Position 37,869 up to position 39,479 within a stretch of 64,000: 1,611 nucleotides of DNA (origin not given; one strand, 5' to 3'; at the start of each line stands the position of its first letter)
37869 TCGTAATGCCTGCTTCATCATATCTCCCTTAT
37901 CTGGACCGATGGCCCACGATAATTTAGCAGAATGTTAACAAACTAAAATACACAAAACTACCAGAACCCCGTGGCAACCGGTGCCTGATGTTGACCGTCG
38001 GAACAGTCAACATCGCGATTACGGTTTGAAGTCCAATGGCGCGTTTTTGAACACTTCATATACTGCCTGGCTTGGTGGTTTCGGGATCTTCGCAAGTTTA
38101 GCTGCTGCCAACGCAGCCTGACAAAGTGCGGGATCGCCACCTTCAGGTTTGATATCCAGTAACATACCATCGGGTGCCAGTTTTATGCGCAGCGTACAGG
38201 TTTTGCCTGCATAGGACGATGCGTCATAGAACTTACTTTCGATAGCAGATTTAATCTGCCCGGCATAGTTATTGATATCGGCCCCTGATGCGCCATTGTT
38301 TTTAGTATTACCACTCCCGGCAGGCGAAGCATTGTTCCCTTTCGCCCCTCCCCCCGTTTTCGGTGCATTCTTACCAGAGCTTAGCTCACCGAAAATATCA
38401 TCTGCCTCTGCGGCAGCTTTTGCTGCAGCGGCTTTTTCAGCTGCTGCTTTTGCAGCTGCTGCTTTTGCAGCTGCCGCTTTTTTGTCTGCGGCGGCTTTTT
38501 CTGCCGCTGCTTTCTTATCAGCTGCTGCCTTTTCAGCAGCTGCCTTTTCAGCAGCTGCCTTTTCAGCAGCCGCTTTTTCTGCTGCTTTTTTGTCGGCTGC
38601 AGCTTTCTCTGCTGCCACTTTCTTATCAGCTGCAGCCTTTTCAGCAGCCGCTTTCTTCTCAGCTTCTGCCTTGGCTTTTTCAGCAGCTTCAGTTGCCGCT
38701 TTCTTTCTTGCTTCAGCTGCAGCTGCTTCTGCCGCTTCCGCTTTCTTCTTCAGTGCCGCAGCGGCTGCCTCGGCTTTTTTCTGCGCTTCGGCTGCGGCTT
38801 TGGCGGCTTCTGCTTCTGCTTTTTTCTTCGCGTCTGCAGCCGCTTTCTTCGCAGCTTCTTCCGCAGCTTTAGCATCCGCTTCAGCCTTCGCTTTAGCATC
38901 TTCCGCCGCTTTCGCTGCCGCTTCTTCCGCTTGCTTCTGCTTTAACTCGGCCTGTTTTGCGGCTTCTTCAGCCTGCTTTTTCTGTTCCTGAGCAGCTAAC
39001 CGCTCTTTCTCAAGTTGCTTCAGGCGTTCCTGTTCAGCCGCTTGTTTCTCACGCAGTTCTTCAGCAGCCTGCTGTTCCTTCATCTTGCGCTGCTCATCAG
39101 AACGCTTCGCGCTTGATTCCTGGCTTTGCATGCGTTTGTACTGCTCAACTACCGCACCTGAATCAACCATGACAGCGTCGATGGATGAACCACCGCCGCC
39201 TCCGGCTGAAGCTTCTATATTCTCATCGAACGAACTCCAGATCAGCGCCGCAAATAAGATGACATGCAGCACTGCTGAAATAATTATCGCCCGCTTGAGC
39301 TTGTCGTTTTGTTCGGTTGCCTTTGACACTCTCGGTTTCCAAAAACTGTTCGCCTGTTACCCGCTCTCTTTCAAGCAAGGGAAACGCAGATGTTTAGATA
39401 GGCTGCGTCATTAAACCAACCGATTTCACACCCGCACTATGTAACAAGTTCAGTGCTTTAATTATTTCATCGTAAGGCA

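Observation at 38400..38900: Expansion-prone tandem repeats in tolA domain II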

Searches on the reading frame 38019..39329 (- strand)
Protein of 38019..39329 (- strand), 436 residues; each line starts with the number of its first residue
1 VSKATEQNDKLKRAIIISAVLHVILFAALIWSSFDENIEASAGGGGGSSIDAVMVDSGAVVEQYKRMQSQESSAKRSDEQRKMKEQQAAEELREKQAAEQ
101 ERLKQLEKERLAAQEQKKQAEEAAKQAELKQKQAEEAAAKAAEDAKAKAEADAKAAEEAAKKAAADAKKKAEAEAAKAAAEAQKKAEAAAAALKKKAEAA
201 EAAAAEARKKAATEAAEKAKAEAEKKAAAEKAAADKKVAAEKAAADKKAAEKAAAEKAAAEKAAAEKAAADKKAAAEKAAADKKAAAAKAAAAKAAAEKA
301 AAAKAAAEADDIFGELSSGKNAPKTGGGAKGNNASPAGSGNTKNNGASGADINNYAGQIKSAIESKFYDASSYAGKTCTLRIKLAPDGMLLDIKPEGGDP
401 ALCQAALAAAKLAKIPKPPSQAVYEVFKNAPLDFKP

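Call 16: list_cluster_members(proteins=[window:38019-39329:-])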
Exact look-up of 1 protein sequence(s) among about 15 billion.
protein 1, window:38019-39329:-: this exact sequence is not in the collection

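Call 37: list_cluster_members(proteins=[window:38022-39329:-, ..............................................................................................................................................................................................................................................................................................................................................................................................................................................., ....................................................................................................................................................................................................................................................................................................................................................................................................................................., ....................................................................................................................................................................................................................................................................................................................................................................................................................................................])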
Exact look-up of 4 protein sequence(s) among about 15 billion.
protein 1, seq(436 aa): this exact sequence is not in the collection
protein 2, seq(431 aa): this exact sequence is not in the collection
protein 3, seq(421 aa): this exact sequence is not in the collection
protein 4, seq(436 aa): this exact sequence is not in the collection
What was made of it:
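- Tried and rejected: list_cluster_members exact look-up (calls 16, 37).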

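Call 43: search_protein_families(library=ncbifam, proteins=[window:38019-39329:-])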
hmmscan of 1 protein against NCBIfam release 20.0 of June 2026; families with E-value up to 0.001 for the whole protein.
window:38019-39329:- (436 aa): 2 families
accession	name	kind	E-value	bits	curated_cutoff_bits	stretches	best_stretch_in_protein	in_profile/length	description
NF007065.0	PRK09510.1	equivalog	4.2e-168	559.3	213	2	1-260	1-257/387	cell envelope integrity protein TolA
TIGR02794.1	tolA_full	equivalog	4.1e-93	312.5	59.45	2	12-243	1-242/362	cell envelope integrity protein TolA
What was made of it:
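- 38019..39329 (-): tolA coding sequence, GTG start, 436 aa. NCBIfam NF007065 TolA equivalog E 4e-168, 559 bits against cutoff 213 (call 43).
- On TolA (Tol-Pal force transducer): NF007065 at 559 bits (cutoff 213) and TIGR02794 at 312 bits (cutoff 59) (call 43).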

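Call 45: search_protein_families(library=pfam, proteins=[window:38019-39329:-])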
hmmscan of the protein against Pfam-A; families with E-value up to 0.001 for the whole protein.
window:38019-39329:- (436 aa): 1 family
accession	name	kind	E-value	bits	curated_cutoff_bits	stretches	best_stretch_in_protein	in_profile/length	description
PF06519.16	TolA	-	2.1e-38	130.9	25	1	340-434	1-96/96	TolA C-terminal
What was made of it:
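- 38028..38312 (-): Domain III (TolA C-terminal domain, aa 340-434), identical in protein sequence to K-12. Pfam PF06519 E 2e-38 (call 45).
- On TolA (Tol-Pal force transducer): Pfam PF06519 over aa 340-434, E 2e-38 (call 45).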

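Call 48: find_encoding_contigs(protein=window:38022-39329:-, flank=1000, max_places=4)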
Protein seq(436 aa) (436 aa): no gene with exactly this product is on record in the collection.

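Call 67: predict_structure(alignment_id=A3)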
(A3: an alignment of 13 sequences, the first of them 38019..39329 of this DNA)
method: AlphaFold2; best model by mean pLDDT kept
length: 436 residues; sequences in the alignment: 13
mean_pLDDT: 68.8   pTM: 0.25
mean pLDDT of the five models: 68.8, 68.5, 64.3, 63.7, 57.6
residues with pLDDT >= 90: 15; 70-90: 257; 50-70: 81; < 50: 83
segments of 3 or more residues with pLDDT < 50: 1-4, 34-58, 214-225, 306-345
pLDDT, mean of each block of 10 residues (from residue 1): 53 74 69 42 28 39 60 69 84 88 90 89 90 89 88 87 86 83 81 76 64 45 50 69 73 78 76 78 79 71 52 36 31 29 50 76 72 73 74 80 81 77 76 67
secondary structure, 60 per line:
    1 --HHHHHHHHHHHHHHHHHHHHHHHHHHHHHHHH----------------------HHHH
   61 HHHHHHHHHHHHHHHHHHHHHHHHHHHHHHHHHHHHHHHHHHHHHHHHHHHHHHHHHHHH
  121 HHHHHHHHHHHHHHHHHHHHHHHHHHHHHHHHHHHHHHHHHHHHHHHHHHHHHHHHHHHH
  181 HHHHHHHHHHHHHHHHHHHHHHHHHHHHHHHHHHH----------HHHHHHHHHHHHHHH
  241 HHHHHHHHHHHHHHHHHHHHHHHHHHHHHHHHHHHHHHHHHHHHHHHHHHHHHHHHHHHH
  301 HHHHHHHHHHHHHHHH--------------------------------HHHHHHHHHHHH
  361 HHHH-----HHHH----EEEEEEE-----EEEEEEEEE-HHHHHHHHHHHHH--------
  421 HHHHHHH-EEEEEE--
elements in order: H3-34 H57-215 H226-316 H349-364 H370-373 E378-384 E390-398 H400-412 H421-427 E429-434
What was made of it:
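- The AF2 model predicts helix through the whole tract, including the extra units, at pLDDT about 70-79 (call 67).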
